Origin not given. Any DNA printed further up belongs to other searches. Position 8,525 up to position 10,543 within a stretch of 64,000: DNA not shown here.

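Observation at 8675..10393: Single polypeptide fusing a NodB/DUF3473-type deacetylase to a DPM1/ArnC-like GT2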

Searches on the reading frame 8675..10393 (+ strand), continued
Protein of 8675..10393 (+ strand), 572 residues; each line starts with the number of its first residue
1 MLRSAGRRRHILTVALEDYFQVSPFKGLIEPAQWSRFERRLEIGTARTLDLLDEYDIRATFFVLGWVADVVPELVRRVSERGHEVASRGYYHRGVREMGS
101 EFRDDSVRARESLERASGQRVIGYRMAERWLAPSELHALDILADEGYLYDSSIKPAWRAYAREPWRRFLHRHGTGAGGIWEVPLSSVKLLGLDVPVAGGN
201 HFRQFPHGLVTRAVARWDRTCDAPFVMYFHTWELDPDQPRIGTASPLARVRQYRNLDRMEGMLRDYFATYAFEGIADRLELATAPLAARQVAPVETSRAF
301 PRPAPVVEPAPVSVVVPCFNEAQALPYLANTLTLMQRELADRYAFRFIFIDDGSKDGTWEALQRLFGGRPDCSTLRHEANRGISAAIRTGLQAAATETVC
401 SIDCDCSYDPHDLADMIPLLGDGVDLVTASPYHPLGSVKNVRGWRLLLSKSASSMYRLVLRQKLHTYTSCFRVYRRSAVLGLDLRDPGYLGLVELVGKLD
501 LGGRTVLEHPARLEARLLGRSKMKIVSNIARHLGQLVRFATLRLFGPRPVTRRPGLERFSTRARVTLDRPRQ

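Call 17: find_related_loci(query=A1, collection=genome_contigs, flank=10000)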
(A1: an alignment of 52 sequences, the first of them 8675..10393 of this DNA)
Query A1 (572 aa) in genome_contigs; peptide patterns used: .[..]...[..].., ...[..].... (x = any residue, [..] = any of these).
599 stretches matched a pattern (row limit reached: there are more); 575 encode a relative of the query (tblastn E <= 1e-3); the best 80 are kept; 80 distinct loci.
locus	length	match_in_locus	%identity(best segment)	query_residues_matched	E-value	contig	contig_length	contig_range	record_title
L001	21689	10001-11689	81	4-561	0e+0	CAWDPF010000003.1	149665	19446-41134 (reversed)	MAG: uncultured Gemmatimonadales bacterium isolate MFD09212.bin.4.173 genome assembly, contig: contig_13701, whole genom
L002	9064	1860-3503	64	8-554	0e+0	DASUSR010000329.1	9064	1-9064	MAG TPA_asm: Gemmatimonadales bacterium isolate SMAG_U1741 k141_876042, whole genome shotgun sequence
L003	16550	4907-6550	61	10-548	0e+0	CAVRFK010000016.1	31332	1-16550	MAG: uncultured Gemmatimonadales bacterium isolate MFD04935.bin.2.102 genome assembly, contig: contig_22923, whole genom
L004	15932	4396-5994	63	8-529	0e+0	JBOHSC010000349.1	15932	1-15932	MAG: Gemmatimonadales bacterium isolate TC-S_metabat2.bin.185_sub k127_454120, whole genome shotgun sequence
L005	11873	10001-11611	63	8-538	0e+0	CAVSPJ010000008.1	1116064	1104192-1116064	MAG: uncultured Gemmatimonadales bacterium isolate MFD01275.bin.2.206 genome assembly, contig: contig_5167, whole genome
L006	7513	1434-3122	58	1-548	0e+0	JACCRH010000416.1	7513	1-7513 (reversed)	MAG: Gemmatimonadales bacterium isolate MGR_bin17 SD2897-2912_k127_3104558, whole genome shotgun sequence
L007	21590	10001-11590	61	6-529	0e+0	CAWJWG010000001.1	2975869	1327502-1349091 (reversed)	MAG: uncultured Gemmatimonadales bacterium isolate MFD01275.bin.1.56 genome assembly, contig: contig_2047, whole genome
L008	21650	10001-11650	58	8-546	0e+0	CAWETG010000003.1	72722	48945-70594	MAG: uncultured Gemmatimonadales bacterium isolate MFD01476.bin.1.191 genome assembly, contig: contig_126949, whole geno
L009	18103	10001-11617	60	8-546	0e+0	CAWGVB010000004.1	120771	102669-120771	MAG: uncultured Gemmatimonadales bacterium isolate MFD09018.bin.2.1 genome assembly, contig: contig_20967, whole genome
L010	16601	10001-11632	59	10-544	0e+0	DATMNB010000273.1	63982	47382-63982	MAG TPA_asm: Gemmatimonadaceae bacterium isolate SMAG_U12839 k141_1838095, whole genome shotgun sequence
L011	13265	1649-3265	61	8-544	0e+0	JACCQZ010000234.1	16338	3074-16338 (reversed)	MAG: Gemmatimonadales bacterium isolate MGR_bin9 SD2897-2912_k127_2100688, whole genome shotgun sequence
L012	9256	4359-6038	57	3-551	0e+0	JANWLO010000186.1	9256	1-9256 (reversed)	MAG: Gemmatimonadaceae bacterium isolate CRAIB_MAG122 c_000000097756, whole genome shotgun sequence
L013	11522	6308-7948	59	6-546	0e+0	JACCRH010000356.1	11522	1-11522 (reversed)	MAG: Gemmatimonadales bacterium isolate MGR_bin17 SD2897-2912_k127_2575173, whole genome shotgun sequence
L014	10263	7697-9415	56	10-548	0e+0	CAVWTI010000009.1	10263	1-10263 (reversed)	MAG: uncultured Gemmatimonadales bacterium isolate MFD01633.bin.2.3 genome assembly, contig: contig_116707, whole genome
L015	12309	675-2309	57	8-544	0e+0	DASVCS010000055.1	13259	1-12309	MAG TPA_asm: Longimicrobiales bacterium isolate SMAG_U2013 k141_235128, whole genome shotgun sequence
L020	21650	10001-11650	56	9-548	0e+0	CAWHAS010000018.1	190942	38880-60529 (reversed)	MAG: uncultured Gemmatimonadaceae bacterium isolate MFD04967.bin.2.37 genome assembly, contig: contig_80841, whole genom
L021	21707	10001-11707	57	10-544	0e+0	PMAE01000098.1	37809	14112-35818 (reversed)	MAG: Gemmatimonadetes bacterium isolate palsa_1248 73.20120700_P2D.7_contig_2563, whole genome shotgun sequence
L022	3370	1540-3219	56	8-555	0e+0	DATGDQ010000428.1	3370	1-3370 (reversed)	MAG TPA_asm: Gemmatimonadaceae bacterium isolate SMAG_U9678 k141_327800, whole genome shotgun sequence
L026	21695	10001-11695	57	10-552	0e+0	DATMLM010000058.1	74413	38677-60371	MAG TPA_asm: Gemmatimonadaceae bacterium isolate SMAG_U12797 k141_4454420, whole genome shotgun sequence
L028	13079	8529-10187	56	4-545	0e+0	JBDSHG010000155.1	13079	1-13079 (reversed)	MAG: Gemmatimonadaceae bacterium isolate cluster1_bin.270 k127_10465454, whole genome shotgun sequence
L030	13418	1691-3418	55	2-556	0e+0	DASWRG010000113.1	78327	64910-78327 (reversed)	MAG TPA_asm: Pyrinomonadaceae bacterium isolate SMAG_U3515 k141_773244, whole genome shotgun sequence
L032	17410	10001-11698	56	9-554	0e+0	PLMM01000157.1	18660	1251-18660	MAG: Gemmatimonadetes bacterium isolate fen_1250 73.20120800_E2X.75_contig_14030, whole genome shotgun sequence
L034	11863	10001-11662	56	4-545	0e+0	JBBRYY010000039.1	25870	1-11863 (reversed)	MAG: Gemmatimonadales bacterium isolate metawrap_la5_1 metawrap_la5_1_K_539082_L_25870_cov_35.1529, whole genome shotgun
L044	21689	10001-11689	57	3-549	0e+0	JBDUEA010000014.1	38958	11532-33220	MAG: Gemmatimonadota bacterium isolate cluster4_bin.84 NODE_1161_length_38958_cov_14.752333, whole genome shotgun sequen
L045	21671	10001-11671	55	7-545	0e+0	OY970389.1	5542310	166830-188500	MAG: Pyrinomonadaceae bacterium isolate MFD09206.bin.c.1 genome assembly, chromosome: 1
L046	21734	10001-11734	54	8-556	0e+0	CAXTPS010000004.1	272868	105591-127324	MAG TPA_asm: uncultured Pyrinomonadaceae bacterium isolate public_SRR14722139_metawrap_bin.1 genome assembly, contig: pu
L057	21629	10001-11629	58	8-548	0e+0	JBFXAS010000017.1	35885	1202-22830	MAG: Gemmatimonadales bacterium isolate CA_2019_TPBS_28 NODE_6357_length_35885_cov_4.313524_TPBS, whole genome shotgun s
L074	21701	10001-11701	54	10-532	0e+0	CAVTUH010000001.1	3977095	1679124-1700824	MAG: uncultured Gemmatimonadales bacterium isolate MFD05377.bin.1.62 genome assembly, contig: contig_37053, whole genome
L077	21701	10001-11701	54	10-532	0e+0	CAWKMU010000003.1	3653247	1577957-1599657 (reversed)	MAG: uncultured Gemmatimonadales bacterium isolate MFD00731.bin.2.174 genome assembly, contig: contig_481, whole genome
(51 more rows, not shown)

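Call 33: search_protein_families(library=pfam, proteins=[L045:5660-7735:+, L045:8692-9978:+, L045:11785-13017:+, L045:13130-14176:+, L045:14173-14790:+, L045:14808-16220:+, L045:16180-17193:+, L045:17539-19053:+, L045:19395-20510:-, L045:20727-21653:-], max_evalue=0.001)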
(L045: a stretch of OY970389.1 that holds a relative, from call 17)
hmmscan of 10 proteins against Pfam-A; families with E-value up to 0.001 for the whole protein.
L045:5660-7735:+ (691 aa): 1 family
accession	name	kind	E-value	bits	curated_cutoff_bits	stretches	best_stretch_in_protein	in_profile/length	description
PF00082.27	Peptidase_S8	-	3.9e-41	141.7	21.8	1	152-489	1-288/288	Subtilase family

L045:8692-9978:+ (428 aa): 2 families
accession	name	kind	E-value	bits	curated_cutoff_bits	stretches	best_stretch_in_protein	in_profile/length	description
PF02350.25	Epimerase_2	-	1.2e-101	340.5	30.6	1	73-411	7-346/347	UDP-N-acetylglucosamine 2-epimerase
PF13579.12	Glyco_trans_4_4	-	1.2e-05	26.2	29.7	1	119-217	58-157/158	Glycosyl transferase 4-like domain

L045:11785-13017:+ (410 aa): 4 families
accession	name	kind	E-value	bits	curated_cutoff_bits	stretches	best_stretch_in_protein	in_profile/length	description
PF01041.23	DegT_DnrJ_EryC1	-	1.3e-85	288.2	19.8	1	25-402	3-360/360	DegT/DnrJ/EryC1/StrS aminotransferase family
PF01212.27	Beta_elim_lyase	-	9.9e-07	28.8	27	1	50-284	34-271/288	Beta-eliminating lyase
PF01053.26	Cys_Met_Meta_PP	-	0.00013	21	27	1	50-169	54-173/381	Cys/Met metabolism PLP-dependent enzyme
PF00266.25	Aminotran_5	-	0.00037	20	21.5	1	69-176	67-182/371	Aminotransferase class-V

L045:13130-14176:+ (348 aa): 7 families
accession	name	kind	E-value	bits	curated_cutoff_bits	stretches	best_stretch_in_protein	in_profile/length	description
PF01408.29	GFO_IDH_MocA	-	1.8e-28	100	24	1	5-122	1-118/120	Oxidoreductase family, NAD-binding Rossmann fold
PF22725.1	GFO_IDH_MocA_C3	-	4.8e-23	81.9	27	1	133-251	2-123/124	GFO/IDH/MocA C-terminal domain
PF02894.22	GFO_IDH_MocA_C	-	9.3e-23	81.6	22.9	1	136-326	1-217/218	Oxidoreductase family, C-terminal alpha/beta domain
PF03447.22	NAD_binding_3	-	9.2e-07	30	24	1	11-121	1-114/116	Homoserine dehydrogenase, NAD binding domain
PF03435.24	Sacchrp_dh_NADP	-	9.2e-06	26.5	25.1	1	9-109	3-117/129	Saccharopine dehydrogenase NADP binding domain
PF03807.23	F420_oxidored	-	8.6e-05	23.5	21.6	1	6-85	1-78/94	NADP oxidoreductase coenzyme F420-dependent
PF01488.26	Shikimate_DH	-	0.00016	22.2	24.3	1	6-74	14-83/138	Shikimate / quinate 5-dehydrogenase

L045:14173-14790:+ (205 aa): 4 families
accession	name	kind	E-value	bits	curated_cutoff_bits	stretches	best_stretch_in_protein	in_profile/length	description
PF00132.30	Hexapep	-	5.8e-22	76.9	27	4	15-48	1-34/36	Bacterial transferase hexapeptide (six repeats)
PF25084.1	LbH_EIF2B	-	8.1e-14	52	54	1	2-85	8-94/105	EIF2B subunit epsilon LbH domain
PF14602.12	Hexapep_2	-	5.8e-06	26.4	27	0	35-66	3-32/34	Hexapeptide repeat of succinyl-transferase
PF25087.1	GMPPB_C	-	0.00021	21.4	39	0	3-50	22-67/110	GMPPB C-terminal domain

L045:14808-16220:+ (470 aa): 8 families
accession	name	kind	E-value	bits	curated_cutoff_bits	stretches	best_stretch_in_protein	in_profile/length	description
PF01593.30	Amino_oxidase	-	1.5e-35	123.8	19.8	1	20-415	3-419/443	Flavin containing amine oxidoreductase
PF01266.30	DAO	-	4.6e-12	46.6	27.9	1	11-379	2-306/353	FAD dependent oxidoreductase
PF13450.12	NAD_binding_8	-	4.6e-11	43.3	21.9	1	13-78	1-68/68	NAD(P)-binding Rossmann-like domain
PF07992.20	Pyr_redox_2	-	2e-07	31.2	26.1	0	5-43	139-177/291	Pyridine nucleotide-disulphide oxidoreductase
PF03486.20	HI0933_like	-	9.1e-07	29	50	0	12-44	4-36/244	HI0933-like protein Rossmann domain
PF00070.33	Pyr_redox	-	1.1e-06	29.4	22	0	11-44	2-35/82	Pyridine nucleotide-disulphide oxidoreductase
PF00890.30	FAD_binding_2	-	8.6e-06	25.6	20.4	1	12-53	3-43/414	FAD binding domain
PF12831.13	FAD_oxidored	-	1.9e-05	24.6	27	1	13-53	4-44/416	FAD dependent oxidoreductase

L045:16180-17193:+ (337 aa): 2 families
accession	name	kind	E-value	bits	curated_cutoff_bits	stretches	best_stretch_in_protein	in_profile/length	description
PF01522.26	Polysacc_deac_1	-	2.5e-23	82.8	23.1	1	32-144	17-123/124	Polysaccharide deacetylase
PF03065.20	Glyco_hydro_57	-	5.9e-08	32.8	21.2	1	88-144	111-168/291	Glycosyl hydrolase family 57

L045:17539-19053:+ (504 aa): 0 families

L045:19395-20510:- (371 aa): 0 families

L045:20727-21653:- (308 aa): 0 families

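Call 41: predict_structure(alignment_id=A1)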
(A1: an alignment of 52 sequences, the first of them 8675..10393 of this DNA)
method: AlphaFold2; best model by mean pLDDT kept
length: 572 residues; sequences in the alignment: 52
mean_pLDDT: 84.3   pTM: 0.58
mean pLDDT of the five models: 84.3, 83.6, 83.5, 83.3, 81.2
residues with pLDDT >= 90: 304; 70-90: 183; 50-70: 39; < 50: 46
segments of 3 or more residues with pLDDT < 50: 1-5, 288-303, 517-520, 553-572
pLDDT, mean of each block of 10 residues (from residue 1): 60 91 73 71 95 98 92 94 96 86 93 95 86 84 93 63 79 80 84 73 85 91 91 89 83 90 94 95 65 39 64 97 84 88 97 96 95 97 95 97 87 94 95 86 83 93 90 95 88 94 94 60 76 94 82 48 35 43
secondary structure, 60 per line:
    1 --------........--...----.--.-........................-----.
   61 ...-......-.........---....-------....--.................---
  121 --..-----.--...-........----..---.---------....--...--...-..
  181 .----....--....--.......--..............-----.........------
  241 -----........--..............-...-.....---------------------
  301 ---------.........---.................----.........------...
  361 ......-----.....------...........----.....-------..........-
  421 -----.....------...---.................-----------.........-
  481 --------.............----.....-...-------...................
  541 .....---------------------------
elements in order: E9-16 H31-54 E60-63 H65-70 H72-80 E84-87 H95-98 H101-117 H137-144 H164-167 E170-172 E179-181 E186-189 E192-195 H199-204 H207-220 E226-230 H231-234 H246-253 H256-269 E271-273 H275-279 E310-318 H322-338 E343-351 H358-366 E372-376 H383-393 E398-402 H410-419 E426-430 E437-439 H443-459 E471-475 H476-479 H489-501 E506-510 E512-514 H522-545

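Call 43: fold_search(model_id=the predicted structure, library=pdb)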
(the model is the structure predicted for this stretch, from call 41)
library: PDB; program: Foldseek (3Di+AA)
matches with E <= 10: 1609; with E <= 0.001: 370
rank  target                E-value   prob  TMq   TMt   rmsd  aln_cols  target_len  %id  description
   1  5mlz                  1.1e-14  1.00  0.35  0.55   3.2       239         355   26  Dolichyl phosphate mannose synthase in complex with GDP and Mg2+ (released 2017-08-09)
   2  9ep0                  3.7e-14  1.00  0.34  0.54   2.9       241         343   23  Dolichyl phosphate mannose synthase in complex with donor (GDP-Man) and traces of acceptor (Dol55P) and product (Dol55P- (released 2025-10-01)
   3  5mm1                  6.8e-13  1.00  0.34  0.56   2.8       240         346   24  Dolichyl phosphate mannose synthase in complex with GDP and dolichyl phosphate mannose (released 2017-08-09)
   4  9bhc_A                1.8e-12  1.00  0.32  0.58   3.4       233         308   22  Salmonella undecaprenyl-phosphate 4-deoxy-4-formamido-L-arabinose transferase (ArnC) (released 2025-02-12)
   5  8vxh_A                1.8e-12  1.00  0.33  0.58   3.7       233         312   21  Cryo-EM Structure of the Glycosyltransferase ArnC from Salmonella enterica in the Apo State Determined on Talos Arctic (released 2025-02-05)
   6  3rxz_A                1.8e-12  1.00  0.34  0.64   4.4       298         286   20  Crystal structure of putative polysaccharide deacetylase from Mycobacterium smegmatis (released 2011-06-22)
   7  9b77_A                1.9e-12  1.00  0.33  0.58   3.7       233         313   21  Cryo-EM Structure of the Glycosyltransferase ArnC from Salmonella enterica in the Apo State Determined on Krios micros (released 2025-02-05)
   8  3rxz_B                2.1e-12  1.00  0.34  0.63   5.0       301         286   20  Crystal structure of putative polysaccharide deacetylase from Mycobacterium smegmatis (released 2011-06-22)
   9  3rxz_C                2.2e-12  1.00  0.33  0.62   6.3       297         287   20  Crystal structure of putative polysaccharide deacetylase from Mycobacterium smegmatis (released 2011-06-22)
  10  9bhc_B                2.8e-12  1.00  0.33  0.58   3.4       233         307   20  Salmonella undecaprenyl-phosphate 4-deoxy-4-formamido-L-arabinose transferase (ArnC) (released 2025-02-12)
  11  9asc_A                4.4e-12  1.00  0.34  0.58   4.1       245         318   24  Cryo-EM Structure of the Glycosyltransferase ArnC from Salmonella enterica in the UDP-bound State Determined on Talos  (released 2025-02-05)
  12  9hwj_A                5.9e-12  1.00  0.33  0.60   3.7       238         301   21  Structure of Undecaprenyl-phosphate 4-deoxy-4-formamido-L-arabinose transferase embedded in nanodisc (released 2026-01-14)
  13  9bhe_A                1.1e-11  1.00  0.33  0.57   4.3       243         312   21  Salmonella undecaprenyl-phosphate 4-deoxy-4-formamido-L-arabinose transferase (ArnC) bound to UDP (released 2025-02-12)
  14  9bhe_B                6.7e-11  1.00  0.32  0.57   4.2       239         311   21  Salmonella undecaprenyl-phosphate 4-deoxy-4-formamido-L-arabinose transferase (ArnC) bound to UDP (released 2025-02-12)
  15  9nyd_B                6.7e-11  1.00  0.32  0.57   4.4       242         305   21  Cryo-EM structure of the glycosyltransferase GtrB in the pre-catalysis and product-bound state (released 2025-12-17)
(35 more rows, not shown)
